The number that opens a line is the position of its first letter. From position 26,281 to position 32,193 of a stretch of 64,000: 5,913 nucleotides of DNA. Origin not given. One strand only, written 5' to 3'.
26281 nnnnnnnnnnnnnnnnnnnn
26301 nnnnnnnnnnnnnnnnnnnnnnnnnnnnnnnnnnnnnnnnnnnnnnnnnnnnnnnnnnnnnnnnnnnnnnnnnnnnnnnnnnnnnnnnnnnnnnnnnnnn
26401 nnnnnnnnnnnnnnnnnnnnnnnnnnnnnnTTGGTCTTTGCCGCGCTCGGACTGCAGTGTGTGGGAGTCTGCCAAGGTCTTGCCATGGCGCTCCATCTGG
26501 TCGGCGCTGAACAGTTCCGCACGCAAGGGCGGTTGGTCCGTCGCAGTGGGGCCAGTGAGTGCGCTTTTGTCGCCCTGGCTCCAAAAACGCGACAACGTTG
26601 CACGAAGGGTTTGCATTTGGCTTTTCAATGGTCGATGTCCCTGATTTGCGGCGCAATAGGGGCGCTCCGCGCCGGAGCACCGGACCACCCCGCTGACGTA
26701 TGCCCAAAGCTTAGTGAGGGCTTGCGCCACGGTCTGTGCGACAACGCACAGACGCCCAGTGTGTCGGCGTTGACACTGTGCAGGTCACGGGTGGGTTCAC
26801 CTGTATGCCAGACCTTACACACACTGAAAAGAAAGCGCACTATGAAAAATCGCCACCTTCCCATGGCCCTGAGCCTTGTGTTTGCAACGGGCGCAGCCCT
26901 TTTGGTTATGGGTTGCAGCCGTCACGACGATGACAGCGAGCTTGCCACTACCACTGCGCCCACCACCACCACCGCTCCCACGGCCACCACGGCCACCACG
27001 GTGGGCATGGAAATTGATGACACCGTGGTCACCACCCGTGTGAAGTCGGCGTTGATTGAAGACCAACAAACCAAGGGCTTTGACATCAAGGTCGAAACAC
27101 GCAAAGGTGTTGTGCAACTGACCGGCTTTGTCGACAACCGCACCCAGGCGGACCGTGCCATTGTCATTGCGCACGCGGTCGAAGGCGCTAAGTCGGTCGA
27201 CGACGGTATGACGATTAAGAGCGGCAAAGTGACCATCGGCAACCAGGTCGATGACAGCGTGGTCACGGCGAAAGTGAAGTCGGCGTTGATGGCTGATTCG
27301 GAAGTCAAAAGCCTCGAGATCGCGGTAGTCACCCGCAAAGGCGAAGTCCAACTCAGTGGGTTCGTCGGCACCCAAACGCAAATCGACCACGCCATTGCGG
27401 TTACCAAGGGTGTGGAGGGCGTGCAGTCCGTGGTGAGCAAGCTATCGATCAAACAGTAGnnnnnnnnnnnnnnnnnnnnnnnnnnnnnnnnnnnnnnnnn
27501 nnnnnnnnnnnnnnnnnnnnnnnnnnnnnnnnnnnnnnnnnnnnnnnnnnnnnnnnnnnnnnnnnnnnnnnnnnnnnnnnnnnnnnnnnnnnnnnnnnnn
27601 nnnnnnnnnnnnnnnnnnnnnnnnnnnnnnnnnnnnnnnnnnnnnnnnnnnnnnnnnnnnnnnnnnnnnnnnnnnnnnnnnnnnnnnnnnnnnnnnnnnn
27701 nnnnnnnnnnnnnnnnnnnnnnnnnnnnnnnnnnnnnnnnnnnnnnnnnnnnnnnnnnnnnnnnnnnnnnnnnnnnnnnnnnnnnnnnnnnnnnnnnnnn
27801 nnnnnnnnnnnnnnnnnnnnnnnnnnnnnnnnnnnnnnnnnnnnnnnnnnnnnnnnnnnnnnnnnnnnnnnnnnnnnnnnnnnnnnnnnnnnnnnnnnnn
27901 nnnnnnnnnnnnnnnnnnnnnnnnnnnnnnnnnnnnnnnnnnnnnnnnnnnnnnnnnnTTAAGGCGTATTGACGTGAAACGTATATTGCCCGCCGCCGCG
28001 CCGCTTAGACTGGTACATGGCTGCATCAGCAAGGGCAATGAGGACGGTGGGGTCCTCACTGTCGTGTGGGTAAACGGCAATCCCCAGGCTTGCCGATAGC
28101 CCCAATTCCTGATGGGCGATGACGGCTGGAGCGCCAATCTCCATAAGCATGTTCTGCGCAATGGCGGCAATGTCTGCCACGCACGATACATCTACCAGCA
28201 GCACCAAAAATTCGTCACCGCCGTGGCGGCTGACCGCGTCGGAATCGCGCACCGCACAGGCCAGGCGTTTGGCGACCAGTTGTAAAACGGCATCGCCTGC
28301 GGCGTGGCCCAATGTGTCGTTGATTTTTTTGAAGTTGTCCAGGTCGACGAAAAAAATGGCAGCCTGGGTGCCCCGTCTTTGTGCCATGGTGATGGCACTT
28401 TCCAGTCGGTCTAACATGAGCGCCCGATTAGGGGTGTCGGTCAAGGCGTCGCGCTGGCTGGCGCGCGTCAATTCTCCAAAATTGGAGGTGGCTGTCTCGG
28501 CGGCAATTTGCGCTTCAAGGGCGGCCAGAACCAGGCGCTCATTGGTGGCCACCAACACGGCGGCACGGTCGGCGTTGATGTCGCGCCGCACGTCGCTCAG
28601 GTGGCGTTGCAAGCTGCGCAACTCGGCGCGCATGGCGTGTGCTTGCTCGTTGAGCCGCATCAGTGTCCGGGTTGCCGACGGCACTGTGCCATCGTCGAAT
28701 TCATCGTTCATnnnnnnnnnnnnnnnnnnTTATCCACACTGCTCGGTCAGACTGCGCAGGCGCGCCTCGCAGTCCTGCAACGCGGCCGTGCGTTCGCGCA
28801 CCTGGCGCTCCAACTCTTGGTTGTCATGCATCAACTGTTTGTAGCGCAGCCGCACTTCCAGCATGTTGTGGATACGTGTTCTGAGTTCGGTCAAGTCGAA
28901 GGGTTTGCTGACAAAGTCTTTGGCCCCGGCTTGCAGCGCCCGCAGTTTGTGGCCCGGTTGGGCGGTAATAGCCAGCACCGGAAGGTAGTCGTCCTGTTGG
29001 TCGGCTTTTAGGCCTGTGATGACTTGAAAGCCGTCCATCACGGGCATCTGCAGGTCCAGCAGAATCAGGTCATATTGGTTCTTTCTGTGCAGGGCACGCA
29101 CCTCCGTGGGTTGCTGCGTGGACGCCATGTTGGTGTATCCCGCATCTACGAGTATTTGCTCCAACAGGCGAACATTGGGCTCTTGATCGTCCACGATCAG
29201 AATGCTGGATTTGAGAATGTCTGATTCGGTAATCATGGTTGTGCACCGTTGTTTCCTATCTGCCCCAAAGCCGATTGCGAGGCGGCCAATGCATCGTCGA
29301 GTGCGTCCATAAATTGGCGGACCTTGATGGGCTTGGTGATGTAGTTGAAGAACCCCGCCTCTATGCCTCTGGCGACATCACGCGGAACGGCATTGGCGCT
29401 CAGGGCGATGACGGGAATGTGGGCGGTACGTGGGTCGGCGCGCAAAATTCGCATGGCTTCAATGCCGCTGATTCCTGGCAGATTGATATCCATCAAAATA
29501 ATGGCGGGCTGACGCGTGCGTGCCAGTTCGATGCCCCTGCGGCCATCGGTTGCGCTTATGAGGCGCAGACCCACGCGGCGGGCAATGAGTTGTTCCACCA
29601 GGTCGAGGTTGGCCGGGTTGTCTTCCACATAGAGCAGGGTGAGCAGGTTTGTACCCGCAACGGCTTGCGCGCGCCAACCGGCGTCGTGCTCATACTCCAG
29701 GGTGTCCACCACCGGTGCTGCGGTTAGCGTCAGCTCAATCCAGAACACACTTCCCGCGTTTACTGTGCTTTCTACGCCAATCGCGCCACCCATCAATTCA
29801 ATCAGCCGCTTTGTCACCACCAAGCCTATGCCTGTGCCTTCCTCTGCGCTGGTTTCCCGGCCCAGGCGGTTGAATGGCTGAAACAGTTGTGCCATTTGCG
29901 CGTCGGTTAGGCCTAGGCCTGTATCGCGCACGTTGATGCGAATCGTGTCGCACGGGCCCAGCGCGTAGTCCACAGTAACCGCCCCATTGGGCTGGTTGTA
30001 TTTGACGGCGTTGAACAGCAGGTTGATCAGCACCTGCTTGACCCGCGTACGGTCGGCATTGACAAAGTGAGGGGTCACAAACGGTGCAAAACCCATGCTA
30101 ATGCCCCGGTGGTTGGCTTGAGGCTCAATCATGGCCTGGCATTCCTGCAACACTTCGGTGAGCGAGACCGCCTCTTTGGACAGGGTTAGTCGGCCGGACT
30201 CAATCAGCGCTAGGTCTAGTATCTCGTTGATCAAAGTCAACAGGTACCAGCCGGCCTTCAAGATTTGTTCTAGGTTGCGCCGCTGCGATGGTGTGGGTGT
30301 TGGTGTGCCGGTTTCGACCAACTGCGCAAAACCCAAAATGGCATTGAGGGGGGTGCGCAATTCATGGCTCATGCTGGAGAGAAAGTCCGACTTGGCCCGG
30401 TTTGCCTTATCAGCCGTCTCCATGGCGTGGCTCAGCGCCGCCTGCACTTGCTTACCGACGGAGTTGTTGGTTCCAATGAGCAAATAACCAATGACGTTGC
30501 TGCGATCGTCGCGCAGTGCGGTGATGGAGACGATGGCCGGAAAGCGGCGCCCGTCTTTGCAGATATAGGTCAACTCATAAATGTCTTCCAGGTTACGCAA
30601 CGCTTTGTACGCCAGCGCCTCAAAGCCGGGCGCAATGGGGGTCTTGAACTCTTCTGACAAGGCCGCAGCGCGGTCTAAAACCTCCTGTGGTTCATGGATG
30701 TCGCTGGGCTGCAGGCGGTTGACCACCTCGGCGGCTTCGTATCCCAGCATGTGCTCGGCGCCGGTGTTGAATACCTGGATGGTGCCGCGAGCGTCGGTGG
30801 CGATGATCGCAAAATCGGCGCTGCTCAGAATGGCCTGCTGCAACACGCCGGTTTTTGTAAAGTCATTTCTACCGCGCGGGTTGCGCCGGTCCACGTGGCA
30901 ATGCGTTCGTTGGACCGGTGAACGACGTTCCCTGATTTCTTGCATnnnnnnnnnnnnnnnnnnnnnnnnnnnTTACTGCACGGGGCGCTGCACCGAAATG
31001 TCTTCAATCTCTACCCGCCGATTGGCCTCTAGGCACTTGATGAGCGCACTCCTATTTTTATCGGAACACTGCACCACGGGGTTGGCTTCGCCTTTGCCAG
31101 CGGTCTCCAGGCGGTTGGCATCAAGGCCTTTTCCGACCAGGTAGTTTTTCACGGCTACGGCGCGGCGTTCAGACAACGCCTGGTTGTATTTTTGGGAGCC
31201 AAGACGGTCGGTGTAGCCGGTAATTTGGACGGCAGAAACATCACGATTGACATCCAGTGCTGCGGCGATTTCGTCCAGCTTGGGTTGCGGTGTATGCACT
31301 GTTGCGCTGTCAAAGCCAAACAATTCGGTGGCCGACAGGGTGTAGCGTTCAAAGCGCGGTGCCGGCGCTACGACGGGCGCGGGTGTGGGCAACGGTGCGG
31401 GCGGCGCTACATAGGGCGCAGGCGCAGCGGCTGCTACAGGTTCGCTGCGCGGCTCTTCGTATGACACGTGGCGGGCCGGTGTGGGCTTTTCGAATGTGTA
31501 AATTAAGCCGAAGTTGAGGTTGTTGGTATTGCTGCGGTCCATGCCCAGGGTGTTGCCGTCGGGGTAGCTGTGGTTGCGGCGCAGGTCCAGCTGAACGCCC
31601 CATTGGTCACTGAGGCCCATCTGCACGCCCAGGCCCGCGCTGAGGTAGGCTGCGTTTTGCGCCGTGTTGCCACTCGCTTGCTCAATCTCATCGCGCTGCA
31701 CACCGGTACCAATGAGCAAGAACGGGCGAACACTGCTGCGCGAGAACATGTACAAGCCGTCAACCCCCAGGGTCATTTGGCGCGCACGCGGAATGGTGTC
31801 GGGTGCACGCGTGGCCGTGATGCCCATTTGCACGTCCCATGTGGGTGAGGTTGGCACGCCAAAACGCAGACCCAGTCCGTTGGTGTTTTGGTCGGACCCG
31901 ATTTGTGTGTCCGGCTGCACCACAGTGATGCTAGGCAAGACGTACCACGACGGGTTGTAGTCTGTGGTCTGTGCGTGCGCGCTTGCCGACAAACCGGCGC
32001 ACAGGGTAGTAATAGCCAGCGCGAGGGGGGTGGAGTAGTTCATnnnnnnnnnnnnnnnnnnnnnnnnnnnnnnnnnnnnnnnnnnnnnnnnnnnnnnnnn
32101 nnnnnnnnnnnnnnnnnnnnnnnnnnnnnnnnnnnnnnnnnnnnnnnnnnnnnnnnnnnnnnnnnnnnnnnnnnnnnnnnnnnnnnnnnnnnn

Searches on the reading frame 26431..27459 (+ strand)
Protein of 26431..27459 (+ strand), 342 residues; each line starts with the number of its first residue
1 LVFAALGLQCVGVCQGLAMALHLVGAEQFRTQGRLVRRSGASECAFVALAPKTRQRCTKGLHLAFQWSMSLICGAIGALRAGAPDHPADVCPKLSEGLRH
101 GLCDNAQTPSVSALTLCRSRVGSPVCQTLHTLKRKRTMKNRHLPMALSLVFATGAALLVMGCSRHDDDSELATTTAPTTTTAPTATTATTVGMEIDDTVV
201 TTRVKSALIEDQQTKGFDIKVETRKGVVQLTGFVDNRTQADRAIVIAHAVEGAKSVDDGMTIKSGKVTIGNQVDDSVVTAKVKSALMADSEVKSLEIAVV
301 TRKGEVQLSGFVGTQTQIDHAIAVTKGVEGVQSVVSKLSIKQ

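Call 10: search_protein_families(library=pfam, proteins=[window:26431-27459:+], max_evalue=0.001)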
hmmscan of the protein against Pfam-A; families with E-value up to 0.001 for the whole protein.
window:26431-27459:+ (342 aa): 1 family
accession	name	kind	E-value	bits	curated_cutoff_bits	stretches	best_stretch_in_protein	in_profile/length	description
PF04972.22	BON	-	1.8e-31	108.6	27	2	196-263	1-68/69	BON domain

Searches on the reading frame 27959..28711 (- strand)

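Call 33: search_protein_families(library=pfam, proteins=[window:27959-28711:-], max_evalue=0.001)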
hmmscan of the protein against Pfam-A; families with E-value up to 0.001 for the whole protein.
window:27959-28711:- (250 aa): 2 families
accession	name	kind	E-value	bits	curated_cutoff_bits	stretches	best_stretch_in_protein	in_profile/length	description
PF00990.26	GGDEF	-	1.7e-44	151.9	23.8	1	86-240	2-159/161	Diguanylate cyclase, GGDEF domain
PF24898.2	GGDEF_GdpP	-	9.3e-05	23.1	30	1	122-244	1-117/126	Cyclic-di-AMP phosphodiesterase GdpP-like, GGDEF domain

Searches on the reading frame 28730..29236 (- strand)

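Call 33: search_protein_families(library=pfam, proteins=[window:28730-29236:-], max_evalue=0.001)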
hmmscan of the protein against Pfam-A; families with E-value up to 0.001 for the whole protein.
window:28730-29236:- (168 aa): 2 families
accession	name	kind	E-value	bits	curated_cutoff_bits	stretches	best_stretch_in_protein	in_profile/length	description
PF00072.30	Response_reg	-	2.9e-27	95.5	30.2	1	12-122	1-110/111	Response regulator receiver domain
PF05266.19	DUF724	-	0.0001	22.7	38.4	1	105-164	77-136/188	Protein of unknown function (DUF724)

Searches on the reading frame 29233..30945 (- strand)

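Call 33: search_protein_families(library=pfam, proteins=[window:29233-30945:-], max_evalue=0.001)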
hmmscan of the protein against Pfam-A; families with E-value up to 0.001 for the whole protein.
window:29233-30945:- (570 aa): 5 families
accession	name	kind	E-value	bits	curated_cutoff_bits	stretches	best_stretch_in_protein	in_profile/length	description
PF02518.31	HATPase_c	-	1.9e-23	83.4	26.4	1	298-407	2-109/111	Histidine kinase-, DNA gyrase B-, and HSP90-like ATPase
PF00072.30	Response_reg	-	3.2e-22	79.3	30.2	1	438-549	2-110/111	Response regulator receiver domain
PF00512.31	HisKA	-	4.1e-20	72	26.9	1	184-251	1-66/66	His Kinase A (phospho-acceptor) domain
PF00989.32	PAS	-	3.6e-12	46.7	22.6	1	37-157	4-109/113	PAS fold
PF13426.13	PAS_9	-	3.7e-10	40.5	27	1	47-159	5-99/103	PAS domain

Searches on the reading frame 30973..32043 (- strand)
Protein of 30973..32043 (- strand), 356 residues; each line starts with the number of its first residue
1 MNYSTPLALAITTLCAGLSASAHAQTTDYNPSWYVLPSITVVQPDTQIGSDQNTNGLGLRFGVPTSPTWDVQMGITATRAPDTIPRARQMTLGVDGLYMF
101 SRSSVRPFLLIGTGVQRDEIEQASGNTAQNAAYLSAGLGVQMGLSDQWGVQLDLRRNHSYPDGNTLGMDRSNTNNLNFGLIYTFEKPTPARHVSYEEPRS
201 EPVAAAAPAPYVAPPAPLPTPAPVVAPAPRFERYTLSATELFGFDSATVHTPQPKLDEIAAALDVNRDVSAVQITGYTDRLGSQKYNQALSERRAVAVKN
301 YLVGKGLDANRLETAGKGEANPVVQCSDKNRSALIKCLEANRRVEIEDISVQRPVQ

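Call 10: search_protein_families(library=pfam, proteins=[window:30973-32043:-], max_evalue=0.001)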
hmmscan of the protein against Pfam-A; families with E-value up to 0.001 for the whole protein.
window:30973-32043:- (356 aa): 2 families
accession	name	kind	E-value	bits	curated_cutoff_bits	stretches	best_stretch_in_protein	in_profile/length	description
PF00691.25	OmpA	-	5.1e-21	75.3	27.2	1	241-330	1-92/98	OmpA family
PF13505.12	OMP_b-brl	-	6.6e-11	43.1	28.7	1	13-184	2-175/175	Outer membrane protein beta-barrel domain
